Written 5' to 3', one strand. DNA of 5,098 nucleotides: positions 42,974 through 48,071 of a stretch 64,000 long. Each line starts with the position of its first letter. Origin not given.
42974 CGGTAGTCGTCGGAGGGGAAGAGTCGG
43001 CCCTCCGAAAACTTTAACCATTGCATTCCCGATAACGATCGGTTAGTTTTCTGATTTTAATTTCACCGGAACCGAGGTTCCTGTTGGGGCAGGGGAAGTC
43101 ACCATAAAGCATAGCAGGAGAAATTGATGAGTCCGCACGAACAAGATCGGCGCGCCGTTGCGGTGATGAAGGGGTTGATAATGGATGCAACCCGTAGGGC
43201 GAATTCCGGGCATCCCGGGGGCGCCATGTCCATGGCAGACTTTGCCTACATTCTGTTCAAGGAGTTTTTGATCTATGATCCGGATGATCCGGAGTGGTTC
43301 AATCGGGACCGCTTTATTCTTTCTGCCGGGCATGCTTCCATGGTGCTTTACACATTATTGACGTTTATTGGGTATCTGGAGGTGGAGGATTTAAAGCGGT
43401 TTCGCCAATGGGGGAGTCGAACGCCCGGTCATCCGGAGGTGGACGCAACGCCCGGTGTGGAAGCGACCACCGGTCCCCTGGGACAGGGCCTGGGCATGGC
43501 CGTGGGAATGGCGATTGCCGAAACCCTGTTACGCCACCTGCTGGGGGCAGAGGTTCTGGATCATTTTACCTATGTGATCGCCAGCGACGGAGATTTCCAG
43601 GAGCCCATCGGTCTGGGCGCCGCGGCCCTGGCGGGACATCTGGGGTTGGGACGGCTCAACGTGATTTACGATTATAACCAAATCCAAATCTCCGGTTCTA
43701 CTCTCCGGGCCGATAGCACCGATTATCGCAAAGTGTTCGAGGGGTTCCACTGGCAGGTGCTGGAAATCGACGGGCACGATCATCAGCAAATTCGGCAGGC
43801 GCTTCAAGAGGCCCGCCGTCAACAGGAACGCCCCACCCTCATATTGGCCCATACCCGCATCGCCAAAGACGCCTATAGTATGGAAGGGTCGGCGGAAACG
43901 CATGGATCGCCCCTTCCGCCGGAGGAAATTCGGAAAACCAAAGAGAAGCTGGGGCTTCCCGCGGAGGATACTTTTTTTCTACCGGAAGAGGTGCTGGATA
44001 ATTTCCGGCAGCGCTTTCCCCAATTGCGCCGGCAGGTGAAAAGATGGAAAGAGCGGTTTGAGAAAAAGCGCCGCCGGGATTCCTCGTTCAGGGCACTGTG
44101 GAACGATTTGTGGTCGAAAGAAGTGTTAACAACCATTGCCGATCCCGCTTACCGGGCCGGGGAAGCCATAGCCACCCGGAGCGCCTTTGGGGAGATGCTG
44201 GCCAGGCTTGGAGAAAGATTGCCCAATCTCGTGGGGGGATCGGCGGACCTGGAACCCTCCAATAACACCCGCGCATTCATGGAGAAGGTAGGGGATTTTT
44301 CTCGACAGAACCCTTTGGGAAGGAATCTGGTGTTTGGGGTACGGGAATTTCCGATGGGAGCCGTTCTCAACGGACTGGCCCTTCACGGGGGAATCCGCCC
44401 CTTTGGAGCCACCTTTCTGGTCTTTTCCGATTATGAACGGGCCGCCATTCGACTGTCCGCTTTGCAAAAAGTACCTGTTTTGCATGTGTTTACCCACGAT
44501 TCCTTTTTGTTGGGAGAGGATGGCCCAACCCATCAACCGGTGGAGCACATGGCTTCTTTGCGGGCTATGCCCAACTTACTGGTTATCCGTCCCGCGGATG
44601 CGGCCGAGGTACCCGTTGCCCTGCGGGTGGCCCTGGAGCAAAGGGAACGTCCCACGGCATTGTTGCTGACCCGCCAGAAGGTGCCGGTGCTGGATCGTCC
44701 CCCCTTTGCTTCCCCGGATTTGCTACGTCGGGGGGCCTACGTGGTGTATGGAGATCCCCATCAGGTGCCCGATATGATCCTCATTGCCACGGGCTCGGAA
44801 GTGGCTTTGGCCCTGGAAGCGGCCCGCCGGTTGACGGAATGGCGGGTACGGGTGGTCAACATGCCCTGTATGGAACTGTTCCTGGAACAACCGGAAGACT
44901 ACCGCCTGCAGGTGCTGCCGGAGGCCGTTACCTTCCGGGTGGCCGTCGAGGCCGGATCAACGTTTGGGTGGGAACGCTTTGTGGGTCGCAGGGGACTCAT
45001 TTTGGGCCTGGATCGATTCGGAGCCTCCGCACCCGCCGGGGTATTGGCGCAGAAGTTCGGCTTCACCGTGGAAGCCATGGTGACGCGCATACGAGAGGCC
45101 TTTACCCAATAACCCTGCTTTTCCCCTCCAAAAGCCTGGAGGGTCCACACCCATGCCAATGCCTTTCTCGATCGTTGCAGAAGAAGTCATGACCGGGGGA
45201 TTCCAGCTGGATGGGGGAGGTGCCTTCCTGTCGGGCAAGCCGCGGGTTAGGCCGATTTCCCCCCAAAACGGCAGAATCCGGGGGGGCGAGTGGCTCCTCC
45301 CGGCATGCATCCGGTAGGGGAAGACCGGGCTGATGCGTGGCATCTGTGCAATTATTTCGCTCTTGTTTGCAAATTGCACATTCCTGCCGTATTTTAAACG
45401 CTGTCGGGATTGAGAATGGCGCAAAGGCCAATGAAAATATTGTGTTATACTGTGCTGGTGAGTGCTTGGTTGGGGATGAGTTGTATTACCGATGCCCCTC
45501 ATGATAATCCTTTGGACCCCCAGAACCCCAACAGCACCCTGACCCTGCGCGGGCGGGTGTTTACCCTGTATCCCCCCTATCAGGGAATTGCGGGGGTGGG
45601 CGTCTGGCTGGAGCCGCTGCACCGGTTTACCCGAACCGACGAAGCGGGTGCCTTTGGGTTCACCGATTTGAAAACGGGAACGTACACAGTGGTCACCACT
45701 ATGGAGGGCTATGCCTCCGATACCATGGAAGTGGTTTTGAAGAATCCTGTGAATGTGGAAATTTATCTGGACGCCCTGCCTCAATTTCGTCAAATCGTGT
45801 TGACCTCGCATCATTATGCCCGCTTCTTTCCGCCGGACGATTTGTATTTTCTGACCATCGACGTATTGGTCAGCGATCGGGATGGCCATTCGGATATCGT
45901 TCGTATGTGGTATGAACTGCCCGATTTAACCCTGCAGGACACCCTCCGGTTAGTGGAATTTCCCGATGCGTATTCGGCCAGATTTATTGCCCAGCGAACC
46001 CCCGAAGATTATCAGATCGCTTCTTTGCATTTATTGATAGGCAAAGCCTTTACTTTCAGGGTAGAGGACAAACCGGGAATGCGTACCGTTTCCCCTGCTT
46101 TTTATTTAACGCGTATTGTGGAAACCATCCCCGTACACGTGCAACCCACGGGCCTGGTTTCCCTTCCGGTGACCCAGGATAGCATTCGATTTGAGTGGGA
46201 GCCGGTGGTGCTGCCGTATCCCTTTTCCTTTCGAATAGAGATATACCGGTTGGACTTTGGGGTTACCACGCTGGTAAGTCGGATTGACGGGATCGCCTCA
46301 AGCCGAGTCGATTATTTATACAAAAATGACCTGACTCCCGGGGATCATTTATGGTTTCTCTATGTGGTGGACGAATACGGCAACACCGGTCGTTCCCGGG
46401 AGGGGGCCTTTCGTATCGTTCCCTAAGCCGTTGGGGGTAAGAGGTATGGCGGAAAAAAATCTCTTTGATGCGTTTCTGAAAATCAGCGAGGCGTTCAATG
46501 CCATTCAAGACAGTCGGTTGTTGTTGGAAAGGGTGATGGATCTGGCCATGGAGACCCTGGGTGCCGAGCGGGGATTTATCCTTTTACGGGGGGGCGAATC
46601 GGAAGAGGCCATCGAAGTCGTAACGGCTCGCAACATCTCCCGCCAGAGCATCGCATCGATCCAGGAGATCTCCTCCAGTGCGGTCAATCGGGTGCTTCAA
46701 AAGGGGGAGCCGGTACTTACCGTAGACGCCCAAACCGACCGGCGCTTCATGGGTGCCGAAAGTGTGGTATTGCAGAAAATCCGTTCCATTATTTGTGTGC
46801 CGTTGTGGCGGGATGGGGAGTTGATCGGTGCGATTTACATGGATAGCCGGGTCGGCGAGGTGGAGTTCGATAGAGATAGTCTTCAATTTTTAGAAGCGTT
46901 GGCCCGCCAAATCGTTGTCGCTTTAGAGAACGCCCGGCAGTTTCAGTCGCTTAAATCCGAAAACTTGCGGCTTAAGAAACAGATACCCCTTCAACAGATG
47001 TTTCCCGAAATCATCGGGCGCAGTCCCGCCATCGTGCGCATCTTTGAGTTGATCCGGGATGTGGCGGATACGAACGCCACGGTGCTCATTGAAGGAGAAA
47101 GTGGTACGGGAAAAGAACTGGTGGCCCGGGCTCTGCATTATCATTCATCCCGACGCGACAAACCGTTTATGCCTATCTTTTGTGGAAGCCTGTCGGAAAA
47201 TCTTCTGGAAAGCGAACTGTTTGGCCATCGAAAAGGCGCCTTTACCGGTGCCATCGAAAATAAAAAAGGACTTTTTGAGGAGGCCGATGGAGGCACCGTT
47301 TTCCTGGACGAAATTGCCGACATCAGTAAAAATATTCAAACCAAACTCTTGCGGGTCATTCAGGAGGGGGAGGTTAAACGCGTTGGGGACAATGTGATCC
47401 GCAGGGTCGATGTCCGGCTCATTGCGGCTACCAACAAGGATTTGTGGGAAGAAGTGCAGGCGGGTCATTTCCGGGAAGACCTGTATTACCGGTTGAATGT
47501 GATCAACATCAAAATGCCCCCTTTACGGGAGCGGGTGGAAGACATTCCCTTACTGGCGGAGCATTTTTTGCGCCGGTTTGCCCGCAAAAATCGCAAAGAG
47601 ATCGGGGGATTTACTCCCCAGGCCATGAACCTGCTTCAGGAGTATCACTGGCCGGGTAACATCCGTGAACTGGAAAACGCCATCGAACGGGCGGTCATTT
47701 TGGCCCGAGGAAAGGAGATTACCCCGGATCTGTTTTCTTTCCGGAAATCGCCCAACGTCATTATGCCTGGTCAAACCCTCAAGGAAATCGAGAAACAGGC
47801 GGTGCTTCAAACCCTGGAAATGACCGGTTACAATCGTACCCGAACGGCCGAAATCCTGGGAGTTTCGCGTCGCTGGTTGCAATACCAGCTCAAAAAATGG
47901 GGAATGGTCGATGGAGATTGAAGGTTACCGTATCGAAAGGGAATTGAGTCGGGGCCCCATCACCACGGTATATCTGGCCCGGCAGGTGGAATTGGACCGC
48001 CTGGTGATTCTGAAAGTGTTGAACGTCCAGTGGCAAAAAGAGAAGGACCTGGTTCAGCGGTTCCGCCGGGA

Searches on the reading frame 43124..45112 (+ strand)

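Call 9: search_protein_families(library=ncbifam, proteins=[window:43124-45112:+], max_evalue=0.00001)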
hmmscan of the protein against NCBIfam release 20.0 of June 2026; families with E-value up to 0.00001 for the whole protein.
window:43124-45112:+ (662 aa): 6 families
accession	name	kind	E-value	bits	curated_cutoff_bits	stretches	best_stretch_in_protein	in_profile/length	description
TIGR00232.1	tktlase_bact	equivalog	2.5e-218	726.6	682.25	1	11-658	3-651/654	transketolase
NF004558.0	PRK05899.2-4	equivalog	1e-173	579.3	788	1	8-658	3-648/651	transketolase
NF004559.0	PRK05899.2-5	equivalog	1.7e-90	304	488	1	13-580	23-536/627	transketolase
NF004556.0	PRK05899.2-2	equivalog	9.9e-73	245.4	575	1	13-659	22-637/639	transketolase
TIGR00204.1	dxs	equivalog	6.9e-13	48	465.95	1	413-580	366-528/616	1-deoxy-D-xylulose-5-phosphate synthase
NF003933.0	PRK05444.2-2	equivalog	4.7e-07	28.7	395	1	193-578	195-514/606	1-deoxy-D-xylulose-5-phosphate synthase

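Call 10: search_protein_families(library=pfam, proteins=[window:43124-45112:+], max_evalue=0.0001)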
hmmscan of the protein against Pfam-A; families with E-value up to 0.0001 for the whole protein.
window:43124-45112:+ (662 aa): 4 families
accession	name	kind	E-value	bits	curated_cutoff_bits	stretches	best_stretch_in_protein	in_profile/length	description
PF00456.26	Transketolase_N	-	2.1e-104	349.5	22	1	8-321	2-320/334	Transketolase, thiamine diphosphate binding domain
PF02779.29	Transket_pyr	-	2.8e-49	167.6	27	1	348-521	2-173/174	Transketolase, pyrimidine binding domain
PF22613.1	Transketolase_C_1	-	1.1e-36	126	27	1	537-648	1-113/113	Transketolase-like TK C-terminal domain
PF02780.25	Transketolase_C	-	4.1e-08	33.6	25.9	1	549-651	10-123/124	Transketolase, C-terminal domain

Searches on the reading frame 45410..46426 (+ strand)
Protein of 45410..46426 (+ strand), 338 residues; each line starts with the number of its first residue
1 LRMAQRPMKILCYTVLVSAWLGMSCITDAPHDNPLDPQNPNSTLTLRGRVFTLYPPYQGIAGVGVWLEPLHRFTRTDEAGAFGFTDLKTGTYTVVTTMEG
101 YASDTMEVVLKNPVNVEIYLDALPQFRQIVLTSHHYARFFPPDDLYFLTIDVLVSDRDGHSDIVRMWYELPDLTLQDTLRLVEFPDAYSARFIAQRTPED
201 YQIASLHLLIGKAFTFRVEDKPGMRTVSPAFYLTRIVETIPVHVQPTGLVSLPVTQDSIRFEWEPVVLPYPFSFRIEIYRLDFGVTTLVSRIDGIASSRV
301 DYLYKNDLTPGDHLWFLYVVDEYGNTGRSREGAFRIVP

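Call 9: search_protein_families(library=ncbifam, proteins=[window:45410-46426:+], max_evalue=0.00001)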
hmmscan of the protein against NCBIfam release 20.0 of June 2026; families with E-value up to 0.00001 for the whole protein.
window:45410-46426:+ (338 aa): 0 families

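Call 10: search_protein_families(library=pfam, proteins=[window:45410-46426:+], max_evalue=0.0001)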
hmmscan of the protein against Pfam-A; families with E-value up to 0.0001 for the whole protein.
window:45410-46426:+ (338 aa): 2 families
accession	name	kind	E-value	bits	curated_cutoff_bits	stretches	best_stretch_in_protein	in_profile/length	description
PF13715.12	CarbopepD_reg_2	-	7.6e-09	35.9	32.2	1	58-118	12-72/88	CarboxypepD_reg-like domain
PF13620.12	CarboxypepD_reg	-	7.9e-09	36.2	32.3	1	45-120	1-81/82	Carboxypeptidase regulatory-like domain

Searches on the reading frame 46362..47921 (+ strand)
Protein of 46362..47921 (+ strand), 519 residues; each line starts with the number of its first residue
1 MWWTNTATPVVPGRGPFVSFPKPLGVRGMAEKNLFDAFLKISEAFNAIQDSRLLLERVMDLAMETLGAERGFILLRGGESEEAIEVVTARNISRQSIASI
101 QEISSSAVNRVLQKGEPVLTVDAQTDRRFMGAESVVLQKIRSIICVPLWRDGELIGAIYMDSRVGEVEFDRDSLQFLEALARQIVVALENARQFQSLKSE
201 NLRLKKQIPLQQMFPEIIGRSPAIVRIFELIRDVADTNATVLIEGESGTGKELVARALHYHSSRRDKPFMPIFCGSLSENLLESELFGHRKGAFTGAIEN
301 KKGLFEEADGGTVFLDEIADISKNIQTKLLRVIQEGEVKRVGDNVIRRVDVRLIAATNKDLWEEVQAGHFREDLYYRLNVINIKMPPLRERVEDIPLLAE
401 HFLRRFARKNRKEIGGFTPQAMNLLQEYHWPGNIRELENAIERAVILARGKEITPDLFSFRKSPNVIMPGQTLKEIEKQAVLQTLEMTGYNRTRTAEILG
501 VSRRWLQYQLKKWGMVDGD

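Call 9: search_protein_families(library=ncbifam, proteins=[window:46362-47921:+], max_evalue=0.00001)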
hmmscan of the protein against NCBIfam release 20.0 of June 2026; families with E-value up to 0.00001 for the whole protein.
window:46362-47921:+ (519 aa): 26 families (the best 25 are shown)
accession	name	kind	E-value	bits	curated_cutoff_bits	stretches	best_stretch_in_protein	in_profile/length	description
TIGR01817.1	nifA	equivalog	1.5e-130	436.5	528.85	1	37-465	6-445/534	nif-specific transcriptional activator NifA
NF007689.0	PRK10365.1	equivalog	1.1e-110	370.4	760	1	217-509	141-438/441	sigma-54-dependent response regulator transcription factor ZraR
NF008469.0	PRK11361.1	equivalog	4.6e-108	361.9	714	1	187-515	115-456/461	acetoacetate metabolism transcriptional regulator AtoC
NF041552.1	TF_PrdR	equivalog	2.8e-105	352.8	795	1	45-513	126-576/577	sigma-54 dependent transcriptional regulator PrdR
NF003451.0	PRK05022.1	equivalog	2.6e-104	349.8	476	1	139-454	111-429/512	nitric oxide reductase transcriptional regulator NorR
TIGR02915.1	PEP_resp_reg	equivalog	3.1e-103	346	502.6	1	184-515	109-444/445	PEP-CTERM-box response regulator transcription factor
NF050807.1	TransRegFlbDCaul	equivalog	5.8e-99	332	750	2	216-457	119-360/454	sigma-54-dependent transcriptional regulator FlbD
NF038308.1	RNA_repair_RtcR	equivalog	6.3e-98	328.9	650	1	199-458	164-432/530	RNA repair transcriptional activator RtcR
TIGR01818.1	ntrC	equivalog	6.3e-98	328.6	558.6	1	199-456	118-375/463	nitrogen regulation protein NR(I)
TIGR02974.1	phageshock_pspF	equivalog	5.6e-91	305.2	443.55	1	217-448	1-233/336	phage shock protein operon transcriptional activator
NF011958.0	PRK15429.1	equivalog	6e-90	302.8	830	1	138-515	295-686/692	formate hydrogenlyase transcriptional activator FlhA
NF041906.1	V4R_TF_MobR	exception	3.4e-89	299.8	999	1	197-512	210-543/544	phenol degradation transcriptional regulator MobR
NF041946.1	LuxO_transreg_Vib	equivalog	4.4e-87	292.8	800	1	186-457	106-375/463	quorum-sensing sigma-54 dependent transcriptional regulator LuxO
NF011695.0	PRK15115.1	equivalog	1.6e-86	290.9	763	1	213-504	133-427/445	two-component system response regulator GlrR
TIGR02329.1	propionate_PrpR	equivalog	4.2e-85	286.3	499.2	1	205-511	202-525/526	propionate catabolism operon regulatory protein PrpR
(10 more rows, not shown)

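Call 10: search_protein_families(library=pfam, proteins=[window:46362-47921:+], max_evalue=0.0001)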
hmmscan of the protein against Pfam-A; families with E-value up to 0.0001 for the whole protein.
window:46362-47921:+ (519 aa): 9 families
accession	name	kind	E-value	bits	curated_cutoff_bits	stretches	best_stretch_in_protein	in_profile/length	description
PF00158.32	Sigma54_activat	-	8e-71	237.6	20.2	1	217-383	1-167/168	Sigma-54 interaction domain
PF25601.1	AAA_lid_14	-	1e-28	99.4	27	1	389-458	1-70/87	AAA+ ATPase lid domain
PF14532.12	Sigma54_activ_2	-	7.8e-25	88.2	25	1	218-388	1-138/138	Sigma-54 interaction domain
PF01590.32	GAF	-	2.6e-17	64.1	22.4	1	54-188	5-133/133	GAF domain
PF13185.12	GAF_2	-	1.3e-16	61.5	28.6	1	54-189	7-136/136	GAF domain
PF13492.12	GAF_3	-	7.4e-12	46.2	27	1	53-190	4-129/129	GAF domain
PF02954.25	HTH_8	-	4.3e-11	42.8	22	1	472-513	1-42/42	Bacterial regulatory protein, Fis family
PF07728.20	AAA_5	-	3.8e-08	33.9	22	1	241-359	2-123/139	AAA domain (dynein-related subfamily)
PF07724.20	AAA_2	-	4.2e-07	30.6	27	1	239-360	4-126/166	AAA domain (Cdc48 subfamily)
